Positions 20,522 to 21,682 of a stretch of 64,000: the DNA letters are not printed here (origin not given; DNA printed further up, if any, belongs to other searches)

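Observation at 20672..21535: In-frame chimera of a truncated sigma54 activator and the C-terminus of FliA: probable scar of a flagellar-cluster deletion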

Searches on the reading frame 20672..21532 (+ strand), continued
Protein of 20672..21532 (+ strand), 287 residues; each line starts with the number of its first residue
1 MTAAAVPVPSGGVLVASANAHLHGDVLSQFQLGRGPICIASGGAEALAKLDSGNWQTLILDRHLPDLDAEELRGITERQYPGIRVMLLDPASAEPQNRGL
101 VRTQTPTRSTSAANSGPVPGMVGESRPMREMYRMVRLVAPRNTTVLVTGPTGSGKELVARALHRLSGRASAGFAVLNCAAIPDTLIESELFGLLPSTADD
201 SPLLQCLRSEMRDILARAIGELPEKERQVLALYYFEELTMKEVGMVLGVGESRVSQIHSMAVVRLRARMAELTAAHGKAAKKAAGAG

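Call 10: find_encoding_contigs(protein=P0004, flank=10000, max_places=4)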
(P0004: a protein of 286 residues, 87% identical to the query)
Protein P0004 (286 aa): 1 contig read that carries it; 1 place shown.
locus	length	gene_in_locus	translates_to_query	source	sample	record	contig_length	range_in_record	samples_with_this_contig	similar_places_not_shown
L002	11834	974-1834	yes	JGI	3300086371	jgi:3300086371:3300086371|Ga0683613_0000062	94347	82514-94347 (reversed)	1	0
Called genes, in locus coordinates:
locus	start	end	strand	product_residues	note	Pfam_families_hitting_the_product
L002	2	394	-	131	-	?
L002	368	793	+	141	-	-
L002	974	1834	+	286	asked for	PF00158:Sigma54_activat, PF13191:AAA_16 (weak), PF14532:Sigma54_activ_2, PF08281:Sigma70_r4_2, PF04545:Sigma70_r4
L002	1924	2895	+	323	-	PF02154:FliM, PF01052:FliMN_C (weak)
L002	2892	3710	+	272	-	PF01052:FliMN_C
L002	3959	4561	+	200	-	-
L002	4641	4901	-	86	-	-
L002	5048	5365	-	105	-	PF00216:Bac_DNA_binding, PF18291:HU-HIG (weak)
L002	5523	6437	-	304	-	PF25145:NfeD1b_N (weak), PF01343:Peptidase_S49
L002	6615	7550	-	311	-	PF00781:DAGK_cat, PF19279:YegS_C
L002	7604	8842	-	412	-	PF00579:tRNA-synt_1b, PF01479:S4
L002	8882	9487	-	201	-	PF00551:Formyl_trans_N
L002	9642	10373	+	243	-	-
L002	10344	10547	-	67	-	-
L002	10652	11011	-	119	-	PF04020:Phage_holin_4_2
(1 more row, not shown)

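Call 12: find_encoding_contigs(protein=P0011, flank=10000, max_places=4)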
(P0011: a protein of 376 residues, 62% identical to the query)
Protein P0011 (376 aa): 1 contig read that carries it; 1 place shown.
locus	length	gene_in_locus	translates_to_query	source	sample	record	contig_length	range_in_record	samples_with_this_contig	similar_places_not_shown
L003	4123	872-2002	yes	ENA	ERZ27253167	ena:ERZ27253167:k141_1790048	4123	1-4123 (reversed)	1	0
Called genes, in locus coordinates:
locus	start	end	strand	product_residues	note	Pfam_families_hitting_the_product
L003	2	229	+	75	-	?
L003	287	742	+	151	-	-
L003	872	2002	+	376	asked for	PF00158:Sigma54_activat, PF01078:Mg_chelatase (faint), PF14532:Sigma54_activ_2, PF07728:AAA_5 (weak), PF25601:AAA_lid_14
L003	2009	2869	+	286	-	PF00512:HisKA, PF02518:HATPase_c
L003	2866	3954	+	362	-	PF00072:Response_reg, PF00158:Sigma54_activat, PF14532:Sigma54_activ_2, PF07728:AAA_5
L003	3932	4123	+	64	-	?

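Call 13: find_encoding_contigs(protein=P0016, flank=10000, max_places=4)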
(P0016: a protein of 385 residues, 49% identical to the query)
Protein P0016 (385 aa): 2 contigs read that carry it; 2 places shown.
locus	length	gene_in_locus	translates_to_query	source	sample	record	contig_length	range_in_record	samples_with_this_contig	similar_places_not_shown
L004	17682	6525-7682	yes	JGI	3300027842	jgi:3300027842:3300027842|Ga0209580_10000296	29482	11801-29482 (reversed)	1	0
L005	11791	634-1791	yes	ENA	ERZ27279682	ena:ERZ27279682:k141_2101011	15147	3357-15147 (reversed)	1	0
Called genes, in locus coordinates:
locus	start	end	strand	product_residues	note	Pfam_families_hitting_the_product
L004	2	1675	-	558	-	?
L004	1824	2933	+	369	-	PF15887:Peptidase_Mx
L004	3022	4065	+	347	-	PF07478:Dala_Dala_lig_C, PF13535:ATP-grasp_4 (faint)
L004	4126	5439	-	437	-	PF00990:GGDEF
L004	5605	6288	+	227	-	PF00072:Response_reg, PF00486:Trans_reg_C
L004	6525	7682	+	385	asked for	PF00072:Response_reg (weak), PF00158:Sigma54_activat, PF14532:Sigma54_activ_2, PF01078:Mg_chelatase (weak), PF07728:AAA_5, PF25601:AAA_lid_14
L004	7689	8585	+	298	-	PF00512:HisKA, PF02518:HATPase_c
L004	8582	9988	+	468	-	PF00072:Response_reg, PF00158:Sigma54_activat, PF14532:Sigma54_activ_2, PF07728:AAA_5, PF25601:AAA_lid_14, PF02954:HTH_8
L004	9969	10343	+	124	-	-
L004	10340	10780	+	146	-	PF06429:Flg_bbr_C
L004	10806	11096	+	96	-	PF02049:FliE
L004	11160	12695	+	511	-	PF01514:YscJ_FliF, PF08345:YscJ_FliF_C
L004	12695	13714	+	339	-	PF03448:MgtE_N (faint), PF14842:FliG_N, PF14841:FliG_M, PF01706:FliG_C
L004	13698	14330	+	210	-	PF06635:T3SS_SCTL, PF02108:FliH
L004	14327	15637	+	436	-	PF00006:ATP-synt_ab, PF00005:ABC_tran (weak), PF18269:T3SS_ATPase_C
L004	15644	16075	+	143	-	PF02050:FliJ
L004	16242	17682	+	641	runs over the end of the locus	PF02120:Flg_hook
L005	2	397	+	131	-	?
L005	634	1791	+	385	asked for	PF00072:Response_reg (weak), PF00158:Sigma54_activat, PF14532:Sigma54_activ_2, PF01078:Mg_chelatase (weak), PF07728:AAA_5, PF25601:AAA_lid_14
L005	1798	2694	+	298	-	PF00512:HisKA, PF02518:HATPase_c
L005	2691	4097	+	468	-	PF00072:Response_reg, PF00158:Sigma54_activat, PF14532:Sigma54_activ_2, PF07728:AAA_5, PF25601:AAA_lid_14, PF02954:HTH_8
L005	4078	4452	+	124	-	-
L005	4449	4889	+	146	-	PF06429:Flg_bbr_C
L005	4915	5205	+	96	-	PF02049:FliE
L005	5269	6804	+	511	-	PF01514:YscJ_FliF, PF08345:YscJ_FliF_C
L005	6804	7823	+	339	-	PF03448:MgtE_N (faint), PF14842:FliG_N, PF14841:FliG_M, PF01706:FliG_C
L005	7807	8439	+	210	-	PF06635:T3SS_SCTL, PF02108:FliH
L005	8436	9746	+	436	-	PF00006:ATP-synt_ab, PF00005:ABC_tran (weak), PF18269:T3SS_ATPase_C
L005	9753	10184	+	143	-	PF02050:FliJ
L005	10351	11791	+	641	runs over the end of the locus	PF02120:Flg_hook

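Call 16: find_related_loci(query=window:20672-21532:+, collection=metagenome_contigs, flank=8000)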
Query window:20672-21532:+ (287 aa) in metagenome_contigs; peptide patterns used: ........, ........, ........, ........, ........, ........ (x = any residue, [..] = any of these).
600 stretches matched a pattern (row limit reached: there are more); 577 encode a relative of the query (tblastn E <= 1e-3); the best 80 are kept; 80 distinct loci.
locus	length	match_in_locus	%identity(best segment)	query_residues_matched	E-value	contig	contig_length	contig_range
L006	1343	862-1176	76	182-286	5e-48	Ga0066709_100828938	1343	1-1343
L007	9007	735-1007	71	187-277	8e-39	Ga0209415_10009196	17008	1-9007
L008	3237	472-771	68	187-287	9e-39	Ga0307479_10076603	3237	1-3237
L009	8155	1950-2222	70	187-277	1e-37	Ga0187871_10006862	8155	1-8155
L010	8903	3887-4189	57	187-287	9e-32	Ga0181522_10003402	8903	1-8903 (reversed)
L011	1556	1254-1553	58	187-285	1e-30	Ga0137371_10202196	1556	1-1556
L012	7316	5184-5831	31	7-192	1e-27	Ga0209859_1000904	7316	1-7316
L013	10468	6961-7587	36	10-192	2e-25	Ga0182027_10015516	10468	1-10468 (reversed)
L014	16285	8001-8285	56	108-192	5e-25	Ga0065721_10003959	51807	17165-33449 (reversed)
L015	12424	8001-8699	36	40-244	1e-24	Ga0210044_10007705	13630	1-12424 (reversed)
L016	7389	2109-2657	34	40-192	4e-24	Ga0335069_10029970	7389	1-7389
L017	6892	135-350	60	121-192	9e-24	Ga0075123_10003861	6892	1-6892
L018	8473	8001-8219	63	120-192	8e-24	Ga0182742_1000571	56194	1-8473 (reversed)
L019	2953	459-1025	35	34-192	7e-24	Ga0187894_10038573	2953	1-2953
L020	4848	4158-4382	61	118-192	9e-24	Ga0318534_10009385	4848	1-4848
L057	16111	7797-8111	54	190-286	1e-22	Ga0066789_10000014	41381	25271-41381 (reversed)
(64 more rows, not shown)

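Call 17: find_related_loci(query=window:20672-21532:+, collection=genome_contigs, flank=10000)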
Query window:20672-21532:+ (287 aa) in genome_contigs; peptide patterns used: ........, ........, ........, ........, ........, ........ (x = any residue, [..] = any of these).
600 stretches matched a pattern (row limit reached: there are more); 585 encode a relative of the query (tblastn E <= 1e-3); the best 80 are kept; 80 distinct loci.
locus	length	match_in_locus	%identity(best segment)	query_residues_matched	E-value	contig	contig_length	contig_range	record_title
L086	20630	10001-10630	58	1-192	7e-69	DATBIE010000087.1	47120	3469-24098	MAG TPA_asm: Terriglobales bacterium isolate SMAG_U3886 k141_1572517, whole genome shotgun sequence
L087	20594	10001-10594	47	6-192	2e-45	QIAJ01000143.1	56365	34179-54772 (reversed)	MAG: Acidobacteria bacterium isolate gp1 AA132 14_0903_13_30cm_scaffold_3461978_curated, whole genome shotgun sequence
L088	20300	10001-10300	60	187-287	2e-33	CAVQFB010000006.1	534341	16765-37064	MAG: uncultured Acidobacteriota bacterium isolate MFD05705.bin.1.83 genome assembly, contig: contig_39974, whole genome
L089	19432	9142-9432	53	188-281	5e-27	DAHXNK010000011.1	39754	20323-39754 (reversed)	MAG TPA_asm: Acidobacteriaceae bacterium isolate clean1783 NODE_11_length_39754_cov_2.863527, whole genome shotgun seque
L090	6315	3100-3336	56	114-192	4e-24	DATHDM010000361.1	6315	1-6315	MAG TPA_asm: Terriglobales bacterium isolate SMAG_U12394 k141_557905, whole genome shotgun sequence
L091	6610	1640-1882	62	113-192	5e-24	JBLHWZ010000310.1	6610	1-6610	MAG: Bradymonadia bacterium isolate 3300046534_141 Ga0491194_0032589, whole genome shotgun sequence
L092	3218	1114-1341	61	194-269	5e-24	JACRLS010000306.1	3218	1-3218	MAG: Nitrospirae bacterium isolate NC_groundwater_1887_Pr3_B-0.1um_61_7 SR2-18-B1_coassembly_650708, whole genome shotgu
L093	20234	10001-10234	59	115-192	9e-24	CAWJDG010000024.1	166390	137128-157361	MAG: uncultured Acidobacteriaceae bacterium isolate MFD04492.bin.2.98 genome assembly, contig: contig_30594, whole genom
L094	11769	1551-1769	63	120-192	1e-23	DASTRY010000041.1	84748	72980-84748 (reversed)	MAG TPA_asm: Steroidobacteraceae bacterium isolate SMAG_U2266 k141_1624492, whole genome shotgun sequence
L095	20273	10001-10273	44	102-192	1e-23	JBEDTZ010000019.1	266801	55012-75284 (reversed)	MAG: Pseudomonadales bacterium isolate SIP_5_Bin2 5mSIPHEX1_2-scaffold_40_c1, whole genome shotgun sequence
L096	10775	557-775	63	120-192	1e-23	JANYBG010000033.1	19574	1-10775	MAG: Proteobacteria bacterium isolate GL140_5_metabat_517_sub GL140_5_k141_1133459, whole genome shotgun sequence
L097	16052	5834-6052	60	120-192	1e-23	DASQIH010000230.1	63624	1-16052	MAG TPA_asm: Terriglobales bacterium isolate SMAG_U11854 k141_975122, whole genome shotgun sequence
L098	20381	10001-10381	45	120-244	1e-23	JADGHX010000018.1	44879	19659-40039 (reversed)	MAG: Steroidobacteraceae bacterium isolate HOG51 NODE_277_length_44879_cov_13.003662, whole genome shotgun sequence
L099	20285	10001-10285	49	98-192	2e-23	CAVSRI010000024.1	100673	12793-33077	MAG: uncultured delta proteobacterium isolate MFD01476.bin.2.138 genome assembly, contig: contig_62015, whole genome sho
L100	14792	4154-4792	34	7-192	2e-23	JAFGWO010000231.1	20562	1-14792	MAG: Proteobacteria bacterium isolate ZodW_Metabat.265 k87_16639917, whole genome shotgun sequence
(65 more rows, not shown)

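Call 18: find_encoding_contigs(protein=P0003, flank=10000, max_places=3)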
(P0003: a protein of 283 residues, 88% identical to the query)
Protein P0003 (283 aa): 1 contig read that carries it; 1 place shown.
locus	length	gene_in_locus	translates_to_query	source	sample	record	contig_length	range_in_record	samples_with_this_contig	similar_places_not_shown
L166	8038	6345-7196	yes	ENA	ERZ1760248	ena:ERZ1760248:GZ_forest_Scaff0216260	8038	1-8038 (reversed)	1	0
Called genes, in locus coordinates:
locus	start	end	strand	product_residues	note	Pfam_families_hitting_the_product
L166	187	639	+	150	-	PF07366:SnoaL, PF12680:SnoaL_2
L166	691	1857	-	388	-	PF01266:DAO (weak), PF03486:HI0933_like (faint), PF07992:Pyr_redox_2 (weak), PF13738:Pyr_redox_3, PF13434:Lys_Orn_oxgnase (weak), PF00743:FMO-like (weak)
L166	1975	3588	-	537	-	PF13424:TPR_12 (faint), PF13176:TPR_7 (faint), PF00196:GerE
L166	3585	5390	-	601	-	PF00009:GTP_EFTU, PF03144:GTP_EFTU_D2, PF14492:EFG_III (faint), PF00679:EFG_C, PF06421:LepA_C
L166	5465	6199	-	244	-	PF00891:Methyltransf_2, PF01795:Methyltransf_5 (weak), PF13489:Methyltransf_23 (weak), PF01728:FtsJ (weak), PF08241:Methyltransf_11, PF08242:Methyltransf_12, PF13649:Methyltransf_25, PF13847:Methyltransf_31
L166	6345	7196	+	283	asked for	PF13191:AAA_16 (faint), PF00158:Sigma54_activat, PF14532:Sigma54_activ_2, PF08281:Sigma70_r4_2, PF04545:Sigma70_r4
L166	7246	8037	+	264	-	?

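Call 19: find_encoding_contigs(protein=P0008, flank=10000, max_places=3)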
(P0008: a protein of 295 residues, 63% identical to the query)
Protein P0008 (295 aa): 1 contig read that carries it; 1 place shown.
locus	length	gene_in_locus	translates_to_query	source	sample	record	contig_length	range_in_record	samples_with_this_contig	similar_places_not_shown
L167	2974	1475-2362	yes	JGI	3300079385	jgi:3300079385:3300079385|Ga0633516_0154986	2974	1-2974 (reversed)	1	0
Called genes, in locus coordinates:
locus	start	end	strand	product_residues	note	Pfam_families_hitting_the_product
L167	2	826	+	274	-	?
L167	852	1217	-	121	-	PF06155:GBBH-like_N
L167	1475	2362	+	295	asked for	PF00072:Response_reg (faint), PF00158:Sigma54_activat, PF14532:Sigma54_activ_2 (weak), PF08281:Sigma70_r4_2, PF04545:Sigma70_r4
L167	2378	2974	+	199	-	?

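Call 20: find_encoding_contigs(protein=P0073, flank=10000, max_places=4)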
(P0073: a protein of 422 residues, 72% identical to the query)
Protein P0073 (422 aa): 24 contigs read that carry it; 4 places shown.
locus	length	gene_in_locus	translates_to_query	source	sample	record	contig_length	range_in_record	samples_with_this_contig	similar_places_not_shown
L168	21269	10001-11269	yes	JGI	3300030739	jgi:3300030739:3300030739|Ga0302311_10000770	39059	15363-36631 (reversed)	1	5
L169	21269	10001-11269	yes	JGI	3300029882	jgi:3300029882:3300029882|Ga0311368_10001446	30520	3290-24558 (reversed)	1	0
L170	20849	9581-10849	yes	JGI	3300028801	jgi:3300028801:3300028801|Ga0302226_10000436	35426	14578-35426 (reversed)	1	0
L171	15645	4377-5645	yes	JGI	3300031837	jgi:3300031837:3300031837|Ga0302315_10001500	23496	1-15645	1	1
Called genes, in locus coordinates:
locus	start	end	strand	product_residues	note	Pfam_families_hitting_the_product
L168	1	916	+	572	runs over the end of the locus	PF00795:CN_hydrolase, PF02540:NAD_synthase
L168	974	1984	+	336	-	PF13462:Thioredoxin_4 (weak)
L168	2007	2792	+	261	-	PF02585:PIG-L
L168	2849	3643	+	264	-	PF02535:Zip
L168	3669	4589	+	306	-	PF00480:ROK, PF01869:BcrAD_BadFG (faint), PF02685:Glucokinase (weak)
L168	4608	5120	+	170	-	PF12867:DinB_2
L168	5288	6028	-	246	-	PF00702:Hydrolase, PF13419:HAD_2, PF13242:Hydrolase_like (faint)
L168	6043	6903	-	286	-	PF13349:DUF4097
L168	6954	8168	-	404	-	PF25984:BSH_YknX (faint), PF25917:BSH_RND, PF25973:BSH_CzcB, PF25954:Beta-barrel_RND_2, PF25990:Beta-barrel_YknX, PF26002:Beta-barrel_AprE (weak), PF25967:RND-MFP_C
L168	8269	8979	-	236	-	PF01726:LexA_DNA_bind, PF00717:Peptidase_S24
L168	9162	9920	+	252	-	PF00072:Response_reg, PF00486:Trans_reg_C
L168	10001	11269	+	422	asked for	PF00158:Sigma54_activat, PF14532:Sigma54_activ_2 (weak), PF04539:Sigma70_r3 (faint), PF08281:Sigma70_r4_2, PF04545:Sigma70_r4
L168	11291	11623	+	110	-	PF04316:FlgM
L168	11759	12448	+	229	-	PF01738:DLH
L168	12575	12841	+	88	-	PF00312:Ribosomal_S15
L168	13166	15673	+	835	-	PF01138:RNase_PH, PF03725:RNase_PH_C, PF03726:PNPase (weak), PF01138:RNase_PH, PF00013:KH_1, PF00575:S1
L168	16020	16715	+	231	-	-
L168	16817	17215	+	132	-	-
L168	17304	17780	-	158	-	PF08823:PG_binding_2 (weak), PF01471:PG_binding_1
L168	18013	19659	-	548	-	PF00089:Trypsin, PF13365:Trypsin_2, PF00595:PDZ, PF12812:PDZ_1 (faint), PF13180:PDZ_2, PF17820:PDZ_6, PF00595:PDZ (weak)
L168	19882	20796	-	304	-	PF00892:EamA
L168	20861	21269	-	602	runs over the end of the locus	PF07969:Amidohydro_3, PF01979:Amidohydro_1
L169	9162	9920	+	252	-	PF00072:Response_reg, PF00486:Trans_reg_C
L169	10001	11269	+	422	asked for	PF00158:Sigma54_activat, PF14532:Sigma54_activ_2 (weak), PF04539:Sigma70_r3 (faint), PF08281:Sigma70_r4_2, PF04545:Sigma70_r4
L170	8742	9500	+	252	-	PF00072:Response_reg, PF00486:Trans_reg_C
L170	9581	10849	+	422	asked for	PF00158:Sigma54_activat, PF14532:Sigma54_activ_2 (weak), PF04539:Sigma70_r3 (faint), PF08281:Sigma70_r4_2, PF04545:Sigma70_r4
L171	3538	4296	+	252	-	PF00072:Response_reg, PF00486:Trans_reg_C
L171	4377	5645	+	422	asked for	PF00158:Sigma54_activat, PF14532:Sigma54_activ_2 (weak), PF04539:Sigma70_r3 (faint), PF08281:Sigma70_r4_2, PF04545:Sigma70_r4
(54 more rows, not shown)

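Call 31: find_encoding_contigs(protein=P0002, flank=5000, max_places=2)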
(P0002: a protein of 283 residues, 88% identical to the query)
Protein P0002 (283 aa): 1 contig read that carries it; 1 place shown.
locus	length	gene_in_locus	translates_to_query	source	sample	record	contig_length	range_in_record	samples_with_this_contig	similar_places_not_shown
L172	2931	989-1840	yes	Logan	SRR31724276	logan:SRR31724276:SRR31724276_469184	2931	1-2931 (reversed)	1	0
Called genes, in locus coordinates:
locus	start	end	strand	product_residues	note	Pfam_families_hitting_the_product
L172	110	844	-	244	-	PF00891:Methyltransf_2, PF01795:Methyltransf_5 (faint), PF13489:Methyltransf_23 (weak), PF01728:FtsJ (weak), PF08241:Methyltransf_11, PF08242:Methyltransf_12, PF13649:Methyltransf_25, PF13847:Methyltransf_31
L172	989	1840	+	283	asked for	PF00158:Sigma54_activat, PF13191:AAA_16 (weak), PF14532:Sigma54_activ_2, PF08281:Sigma70_r4_2, PF04545:Sigma70_r4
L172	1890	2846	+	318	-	PF02154:FliM, PF01052:FliMN_C (faint)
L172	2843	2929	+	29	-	?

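Call 32: find_encoding_contigs(protein=P0009, flank=5000, max_places=3)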
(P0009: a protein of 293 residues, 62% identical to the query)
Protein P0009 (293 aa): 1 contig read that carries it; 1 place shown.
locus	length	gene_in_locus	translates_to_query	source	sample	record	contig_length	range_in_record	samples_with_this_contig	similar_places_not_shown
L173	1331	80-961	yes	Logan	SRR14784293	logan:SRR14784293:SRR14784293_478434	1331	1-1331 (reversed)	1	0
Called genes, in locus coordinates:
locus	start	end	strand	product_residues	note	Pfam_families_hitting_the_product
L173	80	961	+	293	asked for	PF13191:AAA_16 (faint), PF00158:Sigma54_activat, PF14532:Sigma54_activ_2, PF08281:Sigma70_r4_2, PF04545:Sigma70_r4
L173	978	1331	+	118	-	?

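Call 33: find_encoding_contigs(protein=P0005, flank=5000, max_places=3)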
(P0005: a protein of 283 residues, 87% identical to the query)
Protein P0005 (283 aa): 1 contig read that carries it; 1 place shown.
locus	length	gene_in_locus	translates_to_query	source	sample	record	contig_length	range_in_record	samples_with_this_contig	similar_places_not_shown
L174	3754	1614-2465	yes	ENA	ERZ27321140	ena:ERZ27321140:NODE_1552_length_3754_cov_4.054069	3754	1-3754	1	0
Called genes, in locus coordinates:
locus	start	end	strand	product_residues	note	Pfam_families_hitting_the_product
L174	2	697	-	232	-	?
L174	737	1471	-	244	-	PF00891:Methyltransf_2, PF01209:Ubie_methyltran (weak), PF01795:Methyltransf_5 (weak), PF13489:Methyltransf_23 (weak), PF08241:Methyltransf_11, PF08242:Methyltransf_12, PF13649:Methyltransf_25, PF13847:Methyltransf_31, +1 more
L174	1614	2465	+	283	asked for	PF00158:Sigma54_activat, PF14532:Sigma54_activ_2, PF08281:Sigma70_r4_2, PF04545:Sigma70_r4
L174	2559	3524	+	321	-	PF02154:FliM, PF01052:FliMN_C (faint)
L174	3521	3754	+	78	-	?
